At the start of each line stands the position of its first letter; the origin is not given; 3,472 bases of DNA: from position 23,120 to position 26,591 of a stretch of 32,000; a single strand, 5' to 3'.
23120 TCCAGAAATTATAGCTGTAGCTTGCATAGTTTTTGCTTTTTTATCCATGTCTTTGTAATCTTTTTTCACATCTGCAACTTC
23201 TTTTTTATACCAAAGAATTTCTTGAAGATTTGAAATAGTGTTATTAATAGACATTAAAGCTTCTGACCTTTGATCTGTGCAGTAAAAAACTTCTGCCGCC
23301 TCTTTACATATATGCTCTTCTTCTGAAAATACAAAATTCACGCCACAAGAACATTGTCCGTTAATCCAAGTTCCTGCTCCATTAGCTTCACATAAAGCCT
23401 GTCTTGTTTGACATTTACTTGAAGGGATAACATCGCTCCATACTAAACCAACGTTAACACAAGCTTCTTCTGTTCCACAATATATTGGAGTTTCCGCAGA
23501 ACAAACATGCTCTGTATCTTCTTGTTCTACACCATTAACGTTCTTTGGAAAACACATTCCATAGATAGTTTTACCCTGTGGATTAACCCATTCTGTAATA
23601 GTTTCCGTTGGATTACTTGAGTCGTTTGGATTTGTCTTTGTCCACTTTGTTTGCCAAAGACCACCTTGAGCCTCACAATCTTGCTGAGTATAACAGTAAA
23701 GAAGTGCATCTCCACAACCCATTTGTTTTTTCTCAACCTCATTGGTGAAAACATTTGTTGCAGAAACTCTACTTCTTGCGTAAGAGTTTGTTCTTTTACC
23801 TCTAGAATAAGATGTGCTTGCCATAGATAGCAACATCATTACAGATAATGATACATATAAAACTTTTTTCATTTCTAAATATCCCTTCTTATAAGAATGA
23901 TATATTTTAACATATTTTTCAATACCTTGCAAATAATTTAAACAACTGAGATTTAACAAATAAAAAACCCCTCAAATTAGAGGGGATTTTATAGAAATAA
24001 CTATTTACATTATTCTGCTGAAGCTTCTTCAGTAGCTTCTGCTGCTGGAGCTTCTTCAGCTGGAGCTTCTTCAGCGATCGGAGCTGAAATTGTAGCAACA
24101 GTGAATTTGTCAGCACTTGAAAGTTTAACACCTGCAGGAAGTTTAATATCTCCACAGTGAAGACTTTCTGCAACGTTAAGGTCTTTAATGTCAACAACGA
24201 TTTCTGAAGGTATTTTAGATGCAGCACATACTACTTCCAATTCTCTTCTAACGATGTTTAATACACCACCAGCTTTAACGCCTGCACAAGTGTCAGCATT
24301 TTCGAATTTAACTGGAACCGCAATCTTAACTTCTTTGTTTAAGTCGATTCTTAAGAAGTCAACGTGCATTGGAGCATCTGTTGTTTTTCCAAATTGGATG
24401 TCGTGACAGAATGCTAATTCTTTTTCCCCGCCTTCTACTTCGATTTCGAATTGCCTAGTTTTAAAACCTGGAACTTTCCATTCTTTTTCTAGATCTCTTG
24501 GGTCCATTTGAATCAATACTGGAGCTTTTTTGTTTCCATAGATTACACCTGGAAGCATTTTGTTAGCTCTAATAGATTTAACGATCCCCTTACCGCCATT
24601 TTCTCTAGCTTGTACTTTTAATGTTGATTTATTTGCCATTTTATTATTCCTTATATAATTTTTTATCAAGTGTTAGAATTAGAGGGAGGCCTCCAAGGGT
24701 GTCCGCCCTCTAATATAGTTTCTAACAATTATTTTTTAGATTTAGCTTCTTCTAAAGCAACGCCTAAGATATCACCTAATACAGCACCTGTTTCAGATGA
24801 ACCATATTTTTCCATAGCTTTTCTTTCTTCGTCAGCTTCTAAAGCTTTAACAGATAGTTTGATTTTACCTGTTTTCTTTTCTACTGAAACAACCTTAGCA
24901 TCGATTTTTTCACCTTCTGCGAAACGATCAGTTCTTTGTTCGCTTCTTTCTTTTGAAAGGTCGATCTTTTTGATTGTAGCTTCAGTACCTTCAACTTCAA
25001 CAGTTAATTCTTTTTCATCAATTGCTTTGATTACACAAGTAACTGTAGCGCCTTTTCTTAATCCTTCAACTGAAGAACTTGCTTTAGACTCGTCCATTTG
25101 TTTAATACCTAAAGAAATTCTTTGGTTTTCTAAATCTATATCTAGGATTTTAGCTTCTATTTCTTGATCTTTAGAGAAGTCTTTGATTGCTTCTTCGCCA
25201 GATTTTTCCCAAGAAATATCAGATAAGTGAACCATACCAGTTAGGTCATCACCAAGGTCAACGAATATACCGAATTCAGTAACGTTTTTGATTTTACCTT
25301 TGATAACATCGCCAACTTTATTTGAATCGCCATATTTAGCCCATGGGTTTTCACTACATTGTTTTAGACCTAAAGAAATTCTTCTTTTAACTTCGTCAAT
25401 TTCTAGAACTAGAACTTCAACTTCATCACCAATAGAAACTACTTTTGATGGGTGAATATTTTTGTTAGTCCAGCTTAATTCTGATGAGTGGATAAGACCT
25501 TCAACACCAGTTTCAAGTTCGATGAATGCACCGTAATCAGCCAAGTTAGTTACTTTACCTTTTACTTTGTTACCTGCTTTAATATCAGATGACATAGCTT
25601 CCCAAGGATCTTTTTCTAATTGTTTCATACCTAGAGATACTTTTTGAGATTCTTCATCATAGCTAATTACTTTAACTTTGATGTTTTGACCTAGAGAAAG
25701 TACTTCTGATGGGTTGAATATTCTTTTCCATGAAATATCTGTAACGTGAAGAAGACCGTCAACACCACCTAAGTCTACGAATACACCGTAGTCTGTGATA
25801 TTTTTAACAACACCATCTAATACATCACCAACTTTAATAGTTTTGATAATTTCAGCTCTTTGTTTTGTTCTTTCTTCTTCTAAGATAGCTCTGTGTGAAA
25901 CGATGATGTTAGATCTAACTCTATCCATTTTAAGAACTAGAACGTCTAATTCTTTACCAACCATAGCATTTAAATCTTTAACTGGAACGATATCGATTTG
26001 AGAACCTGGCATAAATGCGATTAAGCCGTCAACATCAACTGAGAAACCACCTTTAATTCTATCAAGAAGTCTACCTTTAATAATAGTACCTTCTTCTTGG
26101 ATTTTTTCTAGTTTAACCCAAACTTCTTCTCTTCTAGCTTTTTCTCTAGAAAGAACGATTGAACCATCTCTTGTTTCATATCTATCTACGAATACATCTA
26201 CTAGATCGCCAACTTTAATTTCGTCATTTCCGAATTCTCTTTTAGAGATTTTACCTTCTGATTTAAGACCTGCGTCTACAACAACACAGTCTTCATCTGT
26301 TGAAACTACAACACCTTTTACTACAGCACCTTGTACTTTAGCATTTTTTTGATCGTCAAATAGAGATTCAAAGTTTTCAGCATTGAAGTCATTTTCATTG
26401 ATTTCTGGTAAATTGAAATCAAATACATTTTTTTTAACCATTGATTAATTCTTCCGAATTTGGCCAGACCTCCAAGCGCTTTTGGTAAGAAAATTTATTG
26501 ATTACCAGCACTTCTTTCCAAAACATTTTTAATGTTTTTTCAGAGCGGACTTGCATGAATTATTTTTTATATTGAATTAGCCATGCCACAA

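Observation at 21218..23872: Tandem pair of exported paralogs sharing a module of coiled coil, basic linker and Ala/Thr/Gly-rich hydrophobic segment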

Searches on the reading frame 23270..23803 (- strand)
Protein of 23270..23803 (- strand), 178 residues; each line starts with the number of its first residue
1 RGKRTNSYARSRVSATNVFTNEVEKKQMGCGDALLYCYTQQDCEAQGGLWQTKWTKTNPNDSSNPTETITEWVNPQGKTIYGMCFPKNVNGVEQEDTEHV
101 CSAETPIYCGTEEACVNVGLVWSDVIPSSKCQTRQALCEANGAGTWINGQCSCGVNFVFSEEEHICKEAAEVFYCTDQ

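Call 36: search_solved_structures(query=window:23270-23803:-, max_evalue=10, show_alignments=3)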
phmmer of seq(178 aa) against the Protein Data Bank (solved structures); distinct sequences matched with E-value up to 10: 1.
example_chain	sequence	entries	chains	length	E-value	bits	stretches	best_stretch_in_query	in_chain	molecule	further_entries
3ksk_A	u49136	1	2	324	0.049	16.8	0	34-83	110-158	Type-2 restriction enzyme PvuII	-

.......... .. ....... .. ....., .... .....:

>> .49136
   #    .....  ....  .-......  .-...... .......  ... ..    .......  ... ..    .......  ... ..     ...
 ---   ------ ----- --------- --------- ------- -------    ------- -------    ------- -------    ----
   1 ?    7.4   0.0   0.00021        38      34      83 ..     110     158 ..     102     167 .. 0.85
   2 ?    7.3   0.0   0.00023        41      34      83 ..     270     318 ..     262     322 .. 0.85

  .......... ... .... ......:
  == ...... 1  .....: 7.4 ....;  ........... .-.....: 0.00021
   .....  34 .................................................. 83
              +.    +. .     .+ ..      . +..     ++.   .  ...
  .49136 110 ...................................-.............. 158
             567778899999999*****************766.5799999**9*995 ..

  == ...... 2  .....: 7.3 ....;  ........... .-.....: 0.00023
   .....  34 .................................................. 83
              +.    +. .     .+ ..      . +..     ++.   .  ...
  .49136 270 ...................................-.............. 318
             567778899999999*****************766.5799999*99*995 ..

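Call 38: search_protein_families(library=pfam, proteins=[window:23279-23719:-], max_evalue=10)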
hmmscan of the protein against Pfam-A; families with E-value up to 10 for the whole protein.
seq(147 aa): 1 family
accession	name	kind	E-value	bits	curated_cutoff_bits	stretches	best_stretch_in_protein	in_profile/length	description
PF23328.1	Sha_B_N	-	1.5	9.6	24.4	0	72-89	42-59/62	Shavenoid isoform B N-terminal domain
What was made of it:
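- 23282..23722 (-): B Cys-rich N-terminal domain, residues 51-197, with 12 conserved Cys and repeated C-x5-6-C-x3-5-G-x-W motifs. No family hit (calls 36, 38).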

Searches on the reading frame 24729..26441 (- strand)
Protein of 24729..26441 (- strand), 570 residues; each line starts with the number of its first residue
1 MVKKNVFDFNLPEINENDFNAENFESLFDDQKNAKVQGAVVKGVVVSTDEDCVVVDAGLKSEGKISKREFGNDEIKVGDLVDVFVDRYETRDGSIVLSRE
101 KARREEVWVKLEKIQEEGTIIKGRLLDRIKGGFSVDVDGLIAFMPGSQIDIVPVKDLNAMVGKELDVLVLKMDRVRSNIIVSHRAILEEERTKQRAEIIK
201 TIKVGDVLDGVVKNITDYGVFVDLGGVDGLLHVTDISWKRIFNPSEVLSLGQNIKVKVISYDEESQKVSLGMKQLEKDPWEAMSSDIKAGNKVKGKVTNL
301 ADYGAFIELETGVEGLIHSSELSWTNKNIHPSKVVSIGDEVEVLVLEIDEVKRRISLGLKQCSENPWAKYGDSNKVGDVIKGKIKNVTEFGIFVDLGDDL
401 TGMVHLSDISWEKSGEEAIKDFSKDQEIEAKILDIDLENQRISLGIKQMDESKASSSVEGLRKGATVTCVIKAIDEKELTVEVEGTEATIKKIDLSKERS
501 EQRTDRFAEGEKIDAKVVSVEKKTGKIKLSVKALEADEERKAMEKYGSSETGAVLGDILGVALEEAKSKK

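Call 17: find_related_loci(query=window:24729-26441:-, collection=genome_contigs, flank=10000)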
Query window:24729-26441:- (570 aa) in genome_contigs; peptide patterns used: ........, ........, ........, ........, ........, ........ (x = any residue, [..] = any of these).
600 stretches matched a pattern (row limit reached: there are more); 587 encode a relative of the query (tblastn E <= 1e-3); the best 80 are kept; 80 distinct loci.
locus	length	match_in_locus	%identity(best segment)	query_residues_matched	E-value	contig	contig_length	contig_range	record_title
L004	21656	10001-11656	51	17-567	2e-179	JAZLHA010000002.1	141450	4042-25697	MAG: Candidatus Enterousia sp. isolate T1900044989_TA20190051.MAGScoT_cleanbin_000050 SGB_4185_k141_1104916, whole genom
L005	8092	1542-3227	49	10-567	6e-179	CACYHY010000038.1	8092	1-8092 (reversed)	MAG: uncultured proteobacterium isolate RUG11963 genome assembly, contig: RUG11963_asm_38, whole genome shotgun sequence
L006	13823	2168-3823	50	17-567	3e-178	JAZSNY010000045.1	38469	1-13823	MAG: Candidatus Enterousia sp. isolate T1900044549_TS20190015.MAGScoT_cleanbin_000102 SGB_200_k141_513140, whole genome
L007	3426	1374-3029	50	17-567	0e+0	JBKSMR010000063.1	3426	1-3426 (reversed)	MAG: Alphaproteobacteria bacterium isolate 125_22-69 k141_1605250, whole genome shotgun sequence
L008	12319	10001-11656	50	17-567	1e-177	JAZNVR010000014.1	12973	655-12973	MAG: Candidatus Enterousia sp. isolate T1900044788_TS20190254.MAGScoT_cleanbin_000026 SGB_2627_k141_2491413, whole genom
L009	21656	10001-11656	50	17-567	1e-177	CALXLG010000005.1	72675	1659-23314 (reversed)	MAG: uncultured Alphaproteobacteria bacterium isolate BRZ_FN__bin24 genome assembly, contig: BRZ_FN__NODE_371_length_726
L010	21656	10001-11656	50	17-567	4e-177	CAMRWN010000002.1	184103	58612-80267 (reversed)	MAG TPA_asm: uncultured Alphaproteobacteria bacterium isolate SRR13573576_bin.40_metawrap_v1.3_MAG genome assembly, cont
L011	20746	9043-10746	48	4-567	1e-176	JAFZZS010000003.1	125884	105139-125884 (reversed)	MAG: Alphaproteobacteria bacterium isolate RGIG8245 Water_buffalos_Rumen-5__c283011, whole genome shotgun sequence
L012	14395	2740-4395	49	17-567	7e-176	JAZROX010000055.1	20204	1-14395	MAG: Candidatus Enterousia sp. isolate T1900045382_YK20190072.MAGScoT_cleanbin_000029 SGB_6903_k141_740042, whole genome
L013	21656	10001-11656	50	17-567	8e-176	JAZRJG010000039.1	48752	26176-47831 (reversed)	MAG: Candidatus Enterousia sp. isolate T1900045468_YK20190159.MAGScoT_cleanbin_000030 SGB_7220_k141_267947, whole genome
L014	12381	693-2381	49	9-567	6e-176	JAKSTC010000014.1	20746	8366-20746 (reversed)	MAG: Alphaproteobacteria bacterium isolate Horse_feces297 MAG297_14, whole genome shotgun sequence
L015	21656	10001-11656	50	17-567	1e-175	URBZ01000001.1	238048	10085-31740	uncultured Rickettsiales bacterium isolate UMGS860 genome assembly, contig: NODE_4_length_238048_cov_6.154912, whole gen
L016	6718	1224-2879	49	17-567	1e-176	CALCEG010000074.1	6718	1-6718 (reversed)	MAG TPA_asm: uncultured Alphaproteobacteria bacterium isolate SRR6425765_bin.98_CONCOCT_v1.1_MAG genome assembly, contig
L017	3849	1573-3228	49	17-567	0e+0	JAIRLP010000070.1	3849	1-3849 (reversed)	MAG: Rickettsiales bacterium isolate Cc175_bin55 k119_1035890, whole genome shotgun sequence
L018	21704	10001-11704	48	4-567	7e-173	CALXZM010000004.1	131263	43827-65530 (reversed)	MAG: uncultured Alphaproteobacteria bacterium isolate BRZ_LB__bin18 genome assembly, contig: BRZ_LB__NODE_140_length_131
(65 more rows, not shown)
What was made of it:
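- Tried and rejected: The method is pattern-limited, so the organism stays unplaced (call 17).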

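Call 61: list_cluster_members(proteins=[window:24729-26441:-, window:20597-21160:+, window:21218-22624:-, P0002, window:29544-31064:+])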
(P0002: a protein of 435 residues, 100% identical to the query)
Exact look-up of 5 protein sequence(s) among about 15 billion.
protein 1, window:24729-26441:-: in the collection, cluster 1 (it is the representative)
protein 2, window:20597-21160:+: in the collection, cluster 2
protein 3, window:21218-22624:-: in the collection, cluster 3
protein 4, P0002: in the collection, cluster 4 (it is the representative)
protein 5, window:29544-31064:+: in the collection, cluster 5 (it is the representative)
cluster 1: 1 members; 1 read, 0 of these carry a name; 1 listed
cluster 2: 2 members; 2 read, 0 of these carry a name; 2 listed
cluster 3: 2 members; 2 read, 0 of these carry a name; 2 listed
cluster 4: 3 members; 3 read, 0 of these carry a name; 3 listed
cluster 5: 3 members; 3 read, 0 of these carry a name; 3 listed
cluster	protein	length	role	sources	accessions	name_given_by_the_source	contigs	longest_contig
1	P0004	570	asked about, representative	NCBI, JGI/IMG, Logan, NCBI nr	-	-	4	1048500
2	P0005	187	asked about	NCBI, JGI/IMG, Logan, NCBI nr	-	-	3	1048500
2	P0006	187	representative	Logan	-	-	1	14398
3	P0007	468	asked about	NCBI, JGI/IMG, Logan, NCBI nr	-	-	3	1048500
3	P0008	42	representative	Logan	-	-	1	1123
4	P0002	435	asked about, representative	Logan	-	-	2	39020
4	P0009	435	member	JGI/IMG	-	-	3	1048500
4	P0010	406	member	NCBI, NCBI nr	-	-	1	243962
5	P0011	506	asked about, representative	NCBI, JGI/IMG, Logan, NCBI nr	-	-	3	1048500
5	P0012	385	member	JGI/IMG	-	-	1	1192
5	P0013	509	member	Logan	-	-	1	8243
